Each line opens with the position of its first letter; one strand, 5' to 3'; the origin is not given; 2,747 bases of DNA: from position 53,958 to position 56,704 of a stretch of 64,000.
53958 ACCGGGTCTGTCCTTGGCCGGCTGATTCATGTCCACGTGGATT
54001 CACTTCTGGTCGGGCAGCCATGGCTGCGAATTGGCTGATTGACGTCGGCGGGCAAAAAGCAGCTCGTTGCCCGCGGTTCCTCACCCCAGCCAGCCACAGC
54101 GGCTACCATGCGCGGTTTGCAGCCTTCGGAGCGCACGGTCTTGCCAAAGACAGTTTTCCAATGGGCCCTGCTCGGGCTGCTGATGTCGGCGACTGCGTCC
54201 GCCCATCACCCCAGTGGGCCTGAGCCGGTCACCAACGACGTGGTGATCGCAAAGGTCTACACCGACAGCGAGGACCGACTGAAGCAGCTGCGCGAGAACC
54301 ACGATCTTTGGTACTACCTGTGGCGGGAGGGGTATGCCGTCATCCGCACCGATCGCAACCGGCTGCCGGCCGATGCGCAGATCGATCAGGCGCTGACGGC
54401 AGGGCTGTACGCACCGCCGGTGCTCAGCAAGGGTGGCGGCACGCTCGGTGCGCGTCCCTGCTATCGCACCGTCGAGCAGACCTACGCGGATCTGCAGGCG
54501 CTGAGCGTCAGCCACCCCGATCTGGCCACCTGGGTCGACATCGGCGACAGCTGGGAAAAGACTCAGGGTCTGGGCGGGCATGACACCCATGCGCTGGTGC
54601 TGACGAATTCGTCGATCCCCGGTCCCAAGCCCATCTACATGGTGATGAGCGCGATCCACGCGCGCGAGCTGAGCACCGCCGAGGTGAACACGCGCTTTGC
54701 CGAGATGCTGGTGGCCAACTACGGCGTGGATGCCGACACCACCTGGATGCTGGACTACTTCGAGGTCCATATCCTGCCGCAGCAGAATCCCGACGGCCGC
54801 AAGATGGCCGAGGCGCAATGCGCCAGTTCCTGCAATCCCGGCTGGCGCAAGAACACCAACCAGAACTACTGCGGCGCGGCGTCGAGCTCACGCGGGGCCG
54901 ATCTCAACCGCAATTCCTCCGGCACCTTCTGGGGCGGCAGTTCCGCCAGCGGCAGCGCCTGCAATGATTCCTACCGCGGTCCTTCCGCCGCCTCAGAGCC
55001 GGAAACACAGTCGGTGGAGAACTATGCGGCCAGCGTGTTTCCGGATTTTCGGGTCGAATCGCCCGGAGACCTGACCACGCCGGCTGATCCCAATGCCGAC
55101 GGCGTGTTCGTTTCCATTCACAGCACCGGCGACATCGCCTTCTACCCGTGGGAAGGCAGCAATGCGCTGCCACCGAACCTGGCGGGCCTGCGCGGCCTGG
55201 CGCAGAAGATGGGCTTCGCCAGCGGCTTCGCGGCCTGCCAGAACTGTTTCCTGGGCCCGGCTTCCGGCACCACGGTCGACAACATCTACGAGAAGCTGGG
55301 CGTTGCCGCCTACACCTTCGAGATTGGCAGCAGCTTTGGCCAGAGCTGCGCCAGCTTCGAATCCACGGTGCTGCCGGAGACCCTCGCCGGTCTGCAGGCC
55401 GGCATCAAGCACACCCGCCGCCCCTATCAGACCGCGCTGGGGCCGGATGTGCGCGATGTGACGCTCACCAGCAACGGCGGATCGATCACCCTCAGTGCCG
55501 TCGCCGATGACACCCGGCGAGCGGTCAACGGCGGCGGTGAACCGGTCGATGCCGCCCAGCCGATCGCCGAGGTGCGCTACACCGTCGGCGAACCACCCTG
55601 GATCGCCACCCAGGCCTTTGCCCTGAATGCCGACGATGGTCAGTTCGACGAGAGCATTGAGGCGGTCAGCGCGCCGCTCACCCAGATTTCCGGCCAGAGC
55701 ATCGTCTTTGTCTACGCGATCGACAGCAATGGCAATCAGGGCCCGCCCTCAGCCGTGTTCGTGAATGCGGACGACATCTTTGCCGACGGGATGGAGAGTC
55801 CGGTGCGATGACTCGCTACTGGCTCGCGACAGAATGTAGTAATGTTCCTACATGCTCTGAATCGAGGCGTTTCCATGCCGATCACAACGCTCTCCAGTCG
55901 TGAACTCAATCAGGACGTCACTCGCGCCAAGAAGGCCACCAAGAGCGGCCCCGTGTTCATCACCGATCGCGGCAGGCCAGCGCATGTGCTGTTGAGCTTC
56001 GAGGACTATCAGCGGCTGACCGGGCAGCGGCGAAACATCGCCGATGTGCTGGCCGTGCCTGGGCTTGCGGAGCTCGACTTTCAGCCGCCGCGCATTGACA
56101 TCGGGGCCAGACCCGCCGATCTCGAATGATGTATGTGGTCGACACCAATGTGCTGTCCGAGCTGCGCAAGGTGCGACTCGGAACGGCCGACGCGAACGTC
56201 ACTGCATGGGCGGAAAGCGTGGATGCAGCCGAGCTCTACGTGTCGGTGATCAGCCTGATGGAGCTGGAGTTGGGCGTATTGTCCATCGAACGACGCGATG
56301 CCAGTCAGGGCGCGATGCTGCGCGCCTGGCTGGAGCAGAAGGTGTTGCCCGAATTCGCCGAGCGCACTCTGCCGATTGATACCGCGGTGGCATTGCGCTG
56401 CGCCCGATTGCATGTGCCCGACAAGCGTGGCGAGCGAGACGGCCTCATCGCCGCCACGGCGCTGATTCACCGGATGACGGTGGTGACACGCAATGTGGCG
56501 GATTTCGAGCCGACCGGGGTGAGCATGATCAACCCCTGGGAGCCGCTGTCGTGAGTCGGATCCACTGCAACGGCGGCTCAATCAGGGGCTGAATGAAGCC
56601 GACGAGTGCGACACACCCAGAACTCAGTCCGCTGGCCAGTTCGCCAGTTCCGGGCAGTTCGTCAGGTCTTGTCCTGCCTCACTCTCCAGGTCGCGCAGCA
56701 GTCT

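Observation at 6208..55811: Recurrent C-terminal F-x-[DN]-G-[FM]-E tail on five unrelated signal-peptide proteins: a possible unrecognised sorting or processing tag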

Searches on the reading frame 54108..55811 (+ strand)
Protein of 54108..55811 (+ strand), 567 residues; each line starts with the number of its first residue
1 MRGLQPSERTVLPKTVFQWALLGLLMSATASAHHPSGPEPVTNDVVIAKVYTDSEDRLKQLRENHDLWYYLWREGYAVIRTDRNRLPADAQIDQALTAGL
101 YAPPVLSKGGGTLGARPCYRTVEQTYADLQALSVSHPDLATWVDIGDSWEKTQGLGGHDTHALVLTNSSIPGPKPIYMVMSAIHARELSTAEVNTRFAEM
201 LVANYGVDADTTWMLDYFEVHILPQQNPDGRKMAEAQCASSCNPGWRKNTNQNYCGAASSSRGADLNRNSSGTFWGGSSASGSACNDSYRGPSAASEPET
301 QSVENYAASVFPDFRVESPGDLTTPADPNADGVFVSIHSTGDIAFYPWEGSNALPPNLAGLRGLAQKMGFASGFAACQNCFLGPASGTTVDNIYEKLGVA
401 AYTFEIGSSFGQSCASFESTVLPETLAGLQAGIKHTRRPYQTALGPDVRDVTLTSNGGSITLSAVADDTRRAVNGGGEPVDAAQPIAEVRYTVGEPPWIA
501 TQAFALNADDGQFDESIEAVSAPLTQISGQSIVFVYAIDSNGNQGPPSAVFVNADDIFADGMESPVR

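Call 12: search_protein_families(library=pfam, proteins=[window:54108-55811:+], max_evalue=0.01)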
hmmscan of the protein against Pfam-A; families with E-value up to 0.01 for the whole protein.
window:54108-55811:+ (567 aa): 1 family
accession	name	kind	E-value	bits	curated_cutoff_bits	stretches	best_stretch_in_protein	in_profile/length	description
PF00246.29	Peptidase_M14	-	6.6e-37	128.1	21.6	1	126-407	2-262/286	Zinc carboxypeptidase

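Call 13: search_protein_families(library=ncbifam, proteins=[window:54108-55811:+], max_evalue=0.01)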
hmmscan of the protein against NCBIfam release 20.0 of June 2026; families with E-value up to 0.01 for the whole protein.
window:54108-55811:+ (567 aa): 0 families

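Call 38: find_homologous_proteins(query=window:54108-55811:+, max_evalue=1e-10)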
Query window:54108-55811:+ (567 aa): 2782 proteins with E <= 1e-10 among 8000 candidates; the best 120 are listed.
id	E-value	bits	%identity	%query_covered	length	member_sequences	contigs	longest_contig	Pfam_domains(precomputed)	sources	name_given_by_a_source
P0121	0.0e+0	1283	98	100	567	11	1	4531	PF00246.30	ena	-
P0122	0.0e+0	1076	84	94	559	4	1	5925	PF00246.30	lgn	-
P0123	6.6e-265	898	70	96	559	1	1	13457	PF00246.30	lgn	-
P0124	6.2e-253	859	67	95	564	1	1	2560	PF00246.30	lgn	-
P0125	1.3e-252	858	68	94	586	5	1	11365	PF00246.30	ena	-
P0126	5.3e-244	829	67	93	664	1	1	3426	PF00246.30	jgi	jgi:hypothetical protein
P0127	1.1e-239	815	65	94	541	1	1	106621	PF00246.30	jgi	-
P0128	9.2e-238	809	65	96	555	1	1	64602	PF00246.30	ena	-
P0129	1.8e-235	801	63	96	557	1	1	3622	PF00246.30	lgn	-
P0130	3.8e-235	800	64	96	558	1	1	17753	PF00246.30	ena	-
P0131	5.7e-235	799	63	96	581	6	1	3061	PF00246.30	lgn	-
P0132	1.6e-233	795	62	98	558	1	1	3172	PF00246.30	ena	-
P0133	1.6e-233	795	64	96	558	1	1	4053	PF00246.30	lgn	-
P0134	3.3e-233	794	63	94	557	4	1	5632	PF00246.30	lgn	-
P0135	4.8e-232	790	63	96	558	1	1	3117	PF00246.30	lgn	-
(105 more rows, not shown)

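Call 62: predict_structure(alignment_id=A2)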
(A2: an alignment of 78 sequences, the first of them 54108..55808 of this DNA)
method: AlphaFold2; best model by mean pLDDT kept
length: 567 residues; sequences in the alignment: 78
mean_pLDDT: 91.6   pTM: 0.90
mean pLDDT of the five models: 91.6, 91.2, 90.1, 89.8, 87.9
residues with pLDDT >= 90: 448; 70-90: 78; 50-70: 35; < 50: 6
segments of 3 or more residues with pLDDT < 50: 1-4
pLDDT, mean of each block of 10 residues (from residue 1): 48 65 69 70 95 93 93 94 97 91 73 94 97 98 98 97 98 97 91 98 98 99 97 90 89 89 95 93 94 97 98 91 95 96 86 93 97 93 92 96 95 95 98 98 98 93 98 84 98 98 98 98 92 98 98 80 54
secondary structure, 60 per line:
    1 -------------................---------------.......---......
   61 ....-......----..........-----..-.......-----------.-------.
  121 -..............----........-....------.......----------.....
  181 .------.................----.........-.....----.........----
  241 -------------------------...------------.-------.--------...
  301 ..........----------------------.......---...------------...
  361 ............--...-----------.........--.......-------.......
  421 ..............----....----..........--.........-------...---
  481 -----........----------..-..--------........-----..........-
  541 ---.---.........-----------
elements in order: H14-29 E45-51 H55-64 E66-71 E76-82 H94-100 H122-135 E140-147 H149-152 E159-165 E176-181 H188-204 H209-217 E219-223 H228-236 H298-310 E333-339 E343-345 H358-372 E375-377 H389-397 E400-406 H414-434 H439-442 E447-456 E459-467 E486-493 E517-524 E530-539 E548-553

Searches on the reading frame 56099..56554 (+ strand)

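Call 22: search_protein_families(library=pfam, proteins=[window:56099-56554:+], max_evalue=0.001)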
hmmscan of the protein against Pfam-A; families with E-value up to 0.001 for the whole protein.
window:56099-56554:+ (151 aa): 1 family
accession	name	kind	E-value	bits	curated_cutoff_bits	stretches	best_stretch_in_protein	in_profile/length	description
PF01850.27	PIN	-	1.7e-11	45.2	23.6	1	12-132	1-111/120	PIN domain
